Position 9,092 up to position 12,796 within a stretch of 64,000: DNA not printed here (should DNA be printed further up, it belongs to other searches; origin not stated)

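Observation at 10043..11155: Full-length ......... intein inserted at the thiyl-radical cysteine of class II ribonucleotide reductase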

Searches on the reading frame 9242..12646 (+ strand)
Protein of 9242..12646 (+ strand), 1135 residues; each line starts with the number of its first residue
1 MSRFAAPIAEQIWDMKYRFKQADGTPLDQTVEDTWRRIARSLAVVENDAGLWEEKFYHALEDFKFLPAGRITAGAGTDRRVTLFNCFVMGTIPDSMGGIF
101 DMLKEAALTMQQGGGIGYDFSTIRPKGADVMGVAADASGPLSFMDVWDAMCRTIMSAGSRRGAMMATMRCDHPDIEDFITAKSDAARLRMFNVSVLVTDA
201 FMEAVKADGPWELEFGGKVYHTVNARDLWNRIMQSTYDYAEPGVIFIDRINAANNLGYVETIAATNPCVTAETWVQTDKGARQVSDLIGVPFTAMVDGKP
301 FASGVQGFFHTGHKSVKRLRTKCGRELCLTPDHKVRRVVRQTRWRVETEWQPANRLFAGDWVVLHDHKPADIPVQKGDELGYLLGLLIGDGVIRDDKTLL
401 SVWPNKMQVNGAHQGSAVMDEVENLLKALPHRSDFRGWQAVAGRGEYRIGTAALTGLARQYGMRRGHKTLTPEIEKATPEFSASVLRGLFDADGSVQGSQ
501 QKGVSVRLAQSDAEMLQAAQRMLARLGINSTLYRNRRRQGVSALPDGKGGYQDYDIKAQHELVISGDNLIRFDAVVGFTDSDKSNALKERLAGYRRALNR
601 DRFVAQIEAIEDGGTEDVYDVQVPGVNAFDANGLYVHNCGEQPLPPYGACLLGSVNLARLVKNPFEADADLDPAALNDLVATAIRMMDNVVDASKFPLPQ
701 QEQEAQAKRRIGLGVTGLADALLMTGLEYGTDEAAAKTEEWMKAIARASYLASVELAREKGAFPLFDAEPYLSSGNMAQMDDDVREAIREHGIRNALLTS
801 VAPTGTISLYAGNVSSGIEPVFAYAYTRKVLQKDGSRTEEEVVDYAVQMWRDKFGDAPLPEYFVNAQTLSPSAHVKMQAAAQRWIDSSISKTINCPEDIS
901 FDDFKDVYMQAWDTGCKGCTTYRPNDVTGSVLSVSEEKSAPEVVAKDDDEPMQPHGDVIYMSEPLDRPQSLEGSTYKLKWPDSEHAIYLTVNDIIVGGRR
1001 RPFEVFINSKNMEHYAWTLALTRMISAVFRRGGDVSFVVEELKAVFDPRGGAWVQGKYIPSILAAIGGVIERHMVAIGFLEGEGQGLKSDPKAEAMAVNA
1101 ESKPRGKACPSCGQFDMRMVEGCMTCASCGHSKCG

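Call 4: search_protein_families(library=pfam, proteins=[window:9242-12646:+], max_evalue=0.01)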
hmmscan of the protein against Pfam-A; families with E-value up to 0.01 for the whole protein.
window:9242-12646:+ (1135 aa): 5 families
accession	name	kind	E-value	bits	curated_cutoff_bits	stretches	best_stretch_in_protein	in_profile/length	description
PF02867.20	Ribonuc_red_lgC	-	4.2e-126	422.1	23.9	1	85-922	2-523/523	Ribonucleotide reductase, barrel domain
PF14528.11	LAGLIDADG_3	-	3.8e-24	85.2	22.5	1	481-577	2-82/82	LAGLIDADG-like domain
PF00317.26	Ribonuc_red_lgN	-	3.5e-12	46.7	28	1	8-80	6-77/77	Ribonucleotide reductase, all-alpha domain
PF12637.14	TSCPD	-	2.9e-10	40.7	22.8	1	981-1074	8-88/88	TSCPD domain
PF14890.11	Intein_splicing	-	5.6e-10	39.7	35.8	1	303-638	36-155/155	Intein splicing domain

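Call 5: search_protein_families(library=ncbifam, proteins=[window:9242-12646:+], max_evalue=0.01)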
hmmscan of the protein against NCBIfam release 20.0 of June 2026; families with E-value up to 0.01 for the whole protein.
window:9242-12646:+ (1135 aa): 30 families (the best 25 are shown)
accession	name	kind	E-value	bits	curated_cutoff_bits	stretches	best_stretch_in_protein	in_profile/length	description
TIGR02504.1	NrdJ_Z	equivalog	2.2e-172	574.8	399.95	2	639-925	282-599/606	adenosylcobalamin-dependent ribonucleoside-diphosphate reductase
NF006417.0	PRK08665.1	equivalog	1.4e-165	552.6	961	3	8-269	15-281/759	vitamin B12-dependent ribonucleotide reductase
NF005401.0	PRK06948.1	subfamily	5.4e-141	471.2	906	2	638-936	291-594/604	ribonucleotide reductase-like protein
NF005991.0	PRK08115.1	equivalog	3.3e-116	389.3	854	3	636-940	476-785/858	vitamin B12-dependent ribonucleotide reductase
NF005010.0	PRK06406.1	subfamily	1.4e-110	370.8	1125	3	30-269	197-437/771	vitamin B12-dependent ribonucleotide reductase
NF006207.0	PRK08332.1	equivalog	4.6e-102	342.4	2400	2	309-940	941-1570/1684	vitamin B12-dependent ribonucleotide reductase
TIGR02506.1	NrdE_NrdA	equivalog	1.4e-84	284.7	341.05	3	648-918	308-609/616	ribonucleoside-diphosphate reductase subunit alpha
NF005122.0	PRK06556.1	equivalog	6.6e-72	242.6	859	5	45-184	120-258/960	vitamin B12-dependent ribonucleotide reductase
NF006577.0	PRK09102.1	equivalog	1.3e-56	192.2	620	2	29-254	42-266/604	ribonucleoside-diphosphate reductase subunit alpha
NF006279.0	PRK08447.1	equivalog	9.3e-56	189.7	1082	2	16-213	148-346/789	ribonucleoside-diphosphate reductase subunit alpha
NF005544.0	PRK07207.1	equivalog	1.9e-55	188.2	965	2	649-832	602-801/965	ribonucleoside-diphosphate reductase subunit alpha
NF006665.0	PRK09209.1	equivalog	1.9e-53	181.9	1057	2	648-927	489-751/761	ribonucleoside-diphosphate reductase subunit alpha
NF005736.0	PRK07562.1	equivalog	1.6e-52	178.4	1737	5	192-269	398-477/1222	vitamin B12-dependent ribonucleotide reductase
NF005101.0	PRK06539.1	equivalog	6e-52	176.7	988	3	16-213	159-357/822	ribonucleoside-diphosphate reductase subunit alpha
NF009029.0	PRK12365.1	equivalog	6e-44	150.3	1350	2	19-213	391-587/1046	ribonucleoside-diphosphate reductase subunit alpha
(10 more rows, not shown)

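Call 11: find_related_loci(query=window:9242-12646:+, collection=genome_contigs, flank=6000)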
Query window:9242-12646:+ (1135 aa) in genome_contigs; peptide patterns used: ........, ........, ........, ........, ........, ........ (x = any residue, [..] = any of these).
600 stretches matched a pattern (row limit reached: there are more); 596 encode a relative of the query (tblastn E <= 1e-3); the best 80 are kept; 80 distinct loci.
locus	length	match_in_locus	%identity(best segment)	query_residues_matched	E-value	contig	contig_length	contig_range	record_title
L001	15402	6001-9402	78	1-1135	0e+0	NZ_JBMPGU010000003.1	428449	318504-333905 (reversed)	Thalassococcus sp. BH17M4-6 Scaffold3, whole genome shotgun sequence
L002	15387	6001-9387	75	1-1134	0e+0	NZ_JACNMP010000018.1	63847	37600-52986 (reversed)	Pseudaestuariivita rosea strain H15 Scaffold18_1, whole genome shotgun sequence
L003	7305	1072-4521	65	4-1134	0e+0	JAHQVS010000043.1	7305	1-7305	MAG: Rhodobacteraceae bacterium isolate MAG.057 Posi_057-P10968, whole genome shotgun sequence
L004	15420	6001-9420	62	8-1134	0e+0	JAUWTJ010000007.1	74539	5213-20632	MAG: Alphaproteobacteria bacterium isolate CSMAG_2577 CSMAG_2577_k127_4340270_length_74539_cov_62.5704, whole genome sho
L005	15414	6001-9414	63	8-1135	0e+0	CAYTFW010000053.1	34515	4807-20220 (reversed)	MAG TPA_asm: uncultured Rhizobiaceae bacterium isolate binchicken_co311_107 genome assembly, contig: NODE_2129_length_34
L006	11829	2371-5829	61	6-1135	0e+0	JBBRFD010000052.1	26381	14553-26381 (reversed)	MAG: Reyranellales bacterium isolate Co_metawrap_2547 Cmw_2547_k141_16056177_length_26381_cov_13.0000, whole genome shot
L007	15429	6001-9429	60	8-1134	0e+0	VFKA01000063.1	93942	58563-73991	MAG: Rhodospirillales bacterium isolate Bin_16_5 c_000003881917, whole genome shotgun sequence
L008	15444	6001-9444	62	6-1134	0e+0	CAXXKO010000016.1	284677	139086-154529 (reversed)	MAG: Alphaproteobacteria bacterium isolate b7ace004-f1ae-41dc-b5a0-472d16b04695 genome assembly, contig: contig_16, whol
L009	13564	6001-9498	60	6-1135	0e+0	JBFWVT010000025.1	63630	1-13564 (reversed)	MAG: Alphaproteobacteria bacterium isolate CA_2019_TPBS_10 NODE_3205_length_63630_cov_9.535912_TPBS, whole genome shotgu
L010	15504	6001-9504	58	8-1135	0e+0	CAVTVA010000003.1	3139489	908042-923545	MAG: uncultured Alphaproteobacteria bacterium isolate MFD09603.bin.2.16 genome assembly, contig: contig_868, whole genom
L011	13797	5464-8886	64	6-1135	0e+0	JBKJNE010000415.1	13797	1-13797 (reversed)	MAG: Alphaproteobacteria bacterium isolate ant_bin.356 k117_2713472, whole genome shotgun sequence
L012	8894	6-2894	60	187-1134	0e+0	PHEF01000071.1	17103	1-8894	MAG: Alphaproteobacteria bacterium HGW-Alphaproteobacteria-3 bjp_ig2158_scaffold_2700, whole genome shotgun sequence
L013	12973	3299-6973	63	1-1134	0e+0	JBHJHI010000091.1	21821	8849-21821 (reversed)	MAG: Paracoccaceae bacterium isolate sb_S12C1349 S12Ck141_247593, whole genome shotgun sequence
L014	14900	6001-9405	63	6-1135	0e+0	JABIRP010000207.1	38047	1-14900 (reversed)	MAG: Rhodospirillaceae bacterium isolate SI072_bin168 k141_1638814, whole genome shotgun sequence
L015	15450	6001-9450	62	6-1135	0e+0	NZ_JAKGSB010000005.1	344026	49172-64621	Zavarzinia marina strain Adcm-6A NODE_5_length_344026, whole genome shotgun sequence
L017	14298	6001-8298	82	1-1135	0e+0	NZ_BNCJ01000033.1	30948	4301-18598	Seohaeicola zhoushanensis strain KCTC 42650 sequence33, whole genome shotgun sequence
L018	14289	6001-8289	81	1-1135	0e+0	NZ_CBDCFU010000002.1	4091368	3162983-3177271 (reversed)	MAG: Marivita sp. isolate 704bd39d-17c7-406b-b369-790d607bdb57 chromosome_2, whole genome shotgun sequence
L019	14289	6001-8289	81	1-1135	0e+0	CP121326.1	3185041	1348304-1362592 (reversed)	MAG: Marivita sp. isolate NCC532_bact_1102 chromosome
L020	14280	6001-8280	82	1-1135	0e+0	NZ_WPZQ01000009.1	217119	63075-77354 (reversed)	Ruegeria arenilitoris strain HKCCD8929-2 NODE_9, whole genome shotgun sequence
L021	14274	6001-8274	80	1-1135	0e+0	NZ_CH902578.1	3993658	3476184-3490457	Maritimibacter alkaliphilus HTCC2654 1099457000270, whole genome shotgun sequence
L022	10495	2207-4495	81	1-1135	0e+0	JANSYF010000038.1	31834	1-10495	MAG: Rhodobacteraceae bacterium isolate bin.44 k141_184570_length_31834_cov_579.6942, whole genome shotgun sequence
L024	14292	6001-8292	80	1-1135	0e+0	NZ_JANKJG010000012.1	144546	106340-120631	Pseudosulfitobacter koreensis strain AP-MA-4 NODE_15_length_144546_cov_145.854174, whole genome shotgun sequence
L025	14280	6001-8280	81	1-1135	0e+0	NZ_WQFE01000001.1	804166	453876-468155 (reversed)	Ruegeria atlantica strain HKCCA5752 NODE_1, whole genome shotgun sequence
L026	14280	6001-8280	82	1-1135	0e+0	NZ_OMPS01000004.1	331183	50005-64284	Ruegeria sp. EL01 isolate Ruegeria sp. strain EL01, whole genome shotgun sequence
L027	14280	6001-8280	81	1-1135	0e+0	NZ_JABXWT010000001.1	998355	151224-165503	Ruegeria haliotis strain B1Z28 NODE_1_length_998355_cov_1393.677743, whole genome shotgun sequence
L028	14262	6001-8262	80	1-1135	0e+0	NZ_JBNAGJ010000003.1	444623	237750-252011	Thalassovita sp. S70 Scaffold3, whole genome shotgun sequence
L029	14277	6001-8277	78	1-1135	0e+0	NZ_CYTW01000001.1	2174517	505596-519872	Shimia thalassica strain CECT 7735, whole genome shotgun sequence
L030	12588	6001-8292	79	1-1135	0e+0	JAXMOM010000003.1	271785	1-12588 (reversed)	MAG: Sulfitobacter sp. isolate PB_MBin.9 PBX_76CoAssmbCtg, whole genome shotgun sequence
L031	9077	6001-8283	81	1-1135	0e+0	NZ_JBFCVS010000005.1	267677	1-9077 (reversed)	Leisingera sp. JC11 NODE_5_length_267677_cov_23.296229, whole genome shotgun sequence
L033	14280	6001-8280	81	1-1135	0e+0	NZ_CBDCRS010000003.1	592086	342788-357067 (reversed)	MAG: Ruegeria sp. isolate c43233fd-adea-493b-8018-945d5526f0f6 contig_3, whole genome shotgun sequence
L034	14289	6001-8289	74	1-1135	0e+0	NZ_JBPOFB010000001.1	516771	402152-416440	MAG: Marivita sp. isolate MAG_52 MAG_52_1, whole genome shotgun sequence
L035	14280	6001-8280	80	1-1135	0e+0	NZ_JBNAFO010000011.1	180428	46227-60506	Ruegeria profundi strain S382 Scaffold11, whole genome shotgun sequence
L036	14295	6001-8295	81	1-1135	0e+0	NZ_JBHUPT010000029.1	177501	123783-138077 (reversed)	Leisingera sp. D0M16 contig29, whole genome shotgun sequence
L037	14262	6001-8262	80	1-1135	0e+0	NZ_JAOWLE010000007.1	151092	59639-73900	Actibacterium sp. XHP0104 NODE_7_length_151092_cov_75.970841, whole genome shotgun sequence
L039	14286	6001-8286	78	1-1135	0e+0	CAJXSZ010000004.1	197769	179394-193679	MAG TPA_asm: uncultured Sulfitobacter sp. isolate SRR3933267_bin.14_MetaBAT_v2.12.1_MAG genome assembly, contig: NODE_15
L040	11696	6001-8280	79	1-1135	0e+0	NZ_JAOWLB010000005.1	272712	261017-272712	Ruegeria aquimaris strain XHP0148 NODE_5_length_272712_cov_107.008755, whole genome shotgun sequence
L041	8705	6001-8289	80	1-1135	0e+0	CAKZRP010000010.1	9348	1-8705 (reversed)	MAG TPA_asm: uncultured Rhodobacteraceae bacterium isolate ERR2094164_bin.71_CONCOCT_v1.1_MAG genome assembly, contig: E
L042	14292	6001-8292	77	1-1135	0e+0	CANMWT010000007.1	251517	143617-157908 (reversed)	uncultured Roseobacter sp. isolate N1Y178-3Z.fasta genome assembly, contig: NODE_7, whole genome shotgun sequence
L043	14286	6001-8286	79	1-1135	0e+0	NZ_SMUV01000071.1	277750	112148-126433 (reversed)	Antarcticimicrobium luteum strain 318-1 NODE_17_length_277662_cov_106.592003, whole genome shotgun sequence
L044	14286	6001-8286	78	1-1135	0e+0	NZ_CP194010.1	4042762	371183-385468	Roseobacter sp. S98 chromosome, complete genome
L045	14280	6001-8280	78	1-1135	0e+0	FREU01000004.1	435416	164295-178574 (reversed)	Rhodobacteraceae bacterium Alg231_30 genome assembly, contig: Contig_4, whole genome shotgun sequence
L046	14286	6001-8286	78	1-1135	0e+0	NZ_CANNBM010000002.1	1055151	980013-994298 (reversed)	Uncultured Sulfitobacter sp. isolate 3-125-G.fasta NODE_2, whole genome shotgun sequence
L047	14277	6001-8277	78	1-1135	0e+0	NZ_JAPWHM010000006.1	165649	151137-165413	Sulfitobacter dubius strain G21609-S1 NODE_6_length_165649_cov_105.461, whole genome shotgun sequence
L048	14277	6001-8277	78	1-1135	0e+0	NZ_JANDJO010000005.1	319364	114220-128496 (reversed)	Shimia sp. CNT1-13L.2 contig_5, whole genome shotgun sequence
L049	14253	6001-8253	78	1-1135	0e+0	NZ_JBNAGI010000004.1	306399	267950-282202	Aliiroseovarius crassostreae strain S72 Scaffold4, whole genome shotgun sequence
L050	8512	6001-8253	78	1-1135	0e+0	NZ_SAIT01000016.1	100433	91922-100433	Aliiroseovarius marinus strain A6024 contig16, whole genome shotgun sequence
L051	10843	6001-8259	79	1-1135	0e+0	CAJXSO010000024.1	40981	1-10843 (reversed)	MAG TPA_asm: uncultured Lutimaribacter sp. isolate SRR4030076_bin.9_MetaBAT_v2.12.1_MAG genome assembly, contig: NODE_17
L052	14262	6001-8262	79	1-1135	0e+0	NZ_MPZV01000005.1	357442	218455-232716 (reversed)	Thioclava sediminum strain TAW-CT134 contig5, whole genome shotgun sequence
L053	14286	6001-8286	73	1-1135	0e+0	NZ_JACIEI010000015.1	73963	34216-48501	Sulfitobacter undariae strain DSM 102234 Ga0373266_15, whole genome shotgun sequence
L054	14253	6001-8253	78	1-1135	0e+0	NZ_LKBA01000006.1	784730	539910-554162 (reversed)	Aliiroseovarius crassostreae strain CV919-312 Joined_contig_7, whole genome shotgun sequence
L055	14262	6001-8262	82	1-1135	0e+0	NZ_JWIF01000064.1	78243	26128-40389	Halocynthiibacter namhaensis strain RA2-3 ctg7180000007341, whole genome shotgun sequence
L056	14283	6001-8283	79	1-1135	0e+0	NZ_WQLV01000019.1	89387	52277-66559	Parasedimentitalea huanghaiensis strain CY05 Scaffold18_1, whole genome shotgun sequence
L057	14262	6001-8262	78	1-1135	0e+0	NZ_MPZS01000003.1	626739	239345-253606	Thioclava marina strain 11.10-0-13 contig3, whole genome shotgun sequence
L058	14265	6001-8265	81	1-1135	0e+0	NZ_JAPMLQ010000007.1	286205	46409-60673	Sulfitobacter sp. F26204 scaffold7_size286166, whole genome shotgun sequence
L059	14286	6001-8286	78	1-1135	0e+0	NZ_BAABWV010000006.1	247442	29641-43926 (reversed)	Aquicoccus sp. SU-CL01552 sequence06, whole genome shotgun sequence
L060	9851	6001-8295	80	1-1135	0e+0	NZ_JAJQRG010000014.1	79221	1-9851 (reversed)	Pseudophaeobacter flagellatus strain MA21411-1 contig14, whole genome shotgun sequence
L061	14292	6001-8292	80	1-1135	0e+0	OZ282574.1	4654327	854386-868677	Phaeobacter sp. SH40 genome assembly, chromosome: 1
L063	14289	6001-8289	79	1-1135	0e+0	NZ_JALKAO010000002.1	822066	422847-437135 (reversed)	Marivita sp. S6314 scaffold_2_length822067, whole genome shotgun sequence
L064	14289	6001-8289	78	1-1135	0e+0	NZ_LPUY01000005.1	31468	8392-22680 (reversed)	Tritonibacter horizontis strain O3.65 TRIHO_contig000005, whole genome shotgun sequence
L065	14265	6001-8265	75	1-1135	0e+0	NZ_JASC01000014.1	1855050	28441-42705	Sulfitobacter noctilucae strain NB-68 NB68_contig14, whole genome shotgun sequence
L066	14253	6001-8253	78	1-1135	0e+0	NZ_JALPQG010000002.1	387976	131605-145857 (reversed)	Aliiroseovarius sp. S1339 scaffold_2_length=387977, whole genome shotgun sequence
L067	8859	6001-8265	78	1-1135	0e+0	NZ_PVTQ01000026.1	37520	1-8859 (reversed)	Donghicola tyrosinivorans strain DSM 100212 Ga0181042_126, whole genome shotgun sequence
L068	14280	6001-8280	78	1-1135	0e+0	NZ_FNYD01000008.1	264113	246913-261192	Cribrihabitans marinus strain DSM 29340, whole genome shotgun sequence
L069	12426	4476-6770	80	1-1135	0e+0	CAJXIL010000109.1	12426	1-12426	MAG TPA_asm: uncultured Roseobacter sp. isolate SRR3646240_bin.11_MetaBAT_v2.12.1_MAG genome assembly, contig: NODE_732_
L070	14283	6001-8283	79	1-1135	0e+0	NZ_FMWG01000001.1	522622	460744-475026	Epibacterium ulvae strain U95, whole genome shotgun sequence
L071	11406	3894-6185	77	1-1135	0e+0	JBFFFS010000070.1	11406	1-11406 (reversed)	MAG: Roseobacter sp. isolate Mix_mud15.2022.01.20 k141_1230768_length_11406_cov_10.6360, whole genome shotgun sequence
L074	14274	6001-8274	76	1-1135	0e+0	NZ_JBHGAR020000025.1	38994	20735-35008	Sulfitobacter sp. MF3-043 NODE_25_length_38994_cov_841.462728, whole genome shotgun sequence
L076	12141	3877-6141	77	1-1135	0e+0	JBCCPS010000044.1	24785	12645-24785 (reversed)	MAG: Pseudomonadota bacterium isolate P01_D01_bin.133 k141_1274951_length_24785_cov_58.8661, whole genome shotgun sequen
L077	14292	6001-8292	79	1-1135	0e+0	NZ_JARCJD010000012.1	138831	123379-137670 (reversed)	Phaeobacter sp. QD34_24 QD34_24_contig_12, whole genome shotgun sequence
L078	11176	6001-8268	81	1-1135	0e+0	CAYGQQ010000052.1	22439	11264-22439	MAG TPA_asm: uncultured Rhodobacterales bacterium isolate ERP117304_co3_224 genome assembly, contig: NODE_3332_length_22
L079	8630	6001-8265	77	1-1135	0e+0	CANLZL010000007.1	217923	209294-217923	uncultured Nioella sp. isolate 4-12.fasta genome assembly, contig: NODE_7, whole genome shotgun sequence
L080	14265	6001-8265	80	1-1135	0e+0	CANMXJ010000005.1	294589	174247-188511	uncultured Sulfitobacter sp. isolate 3-1232-G.fasta genome assembly, contig: NODE_5, whole genome shotgun sequence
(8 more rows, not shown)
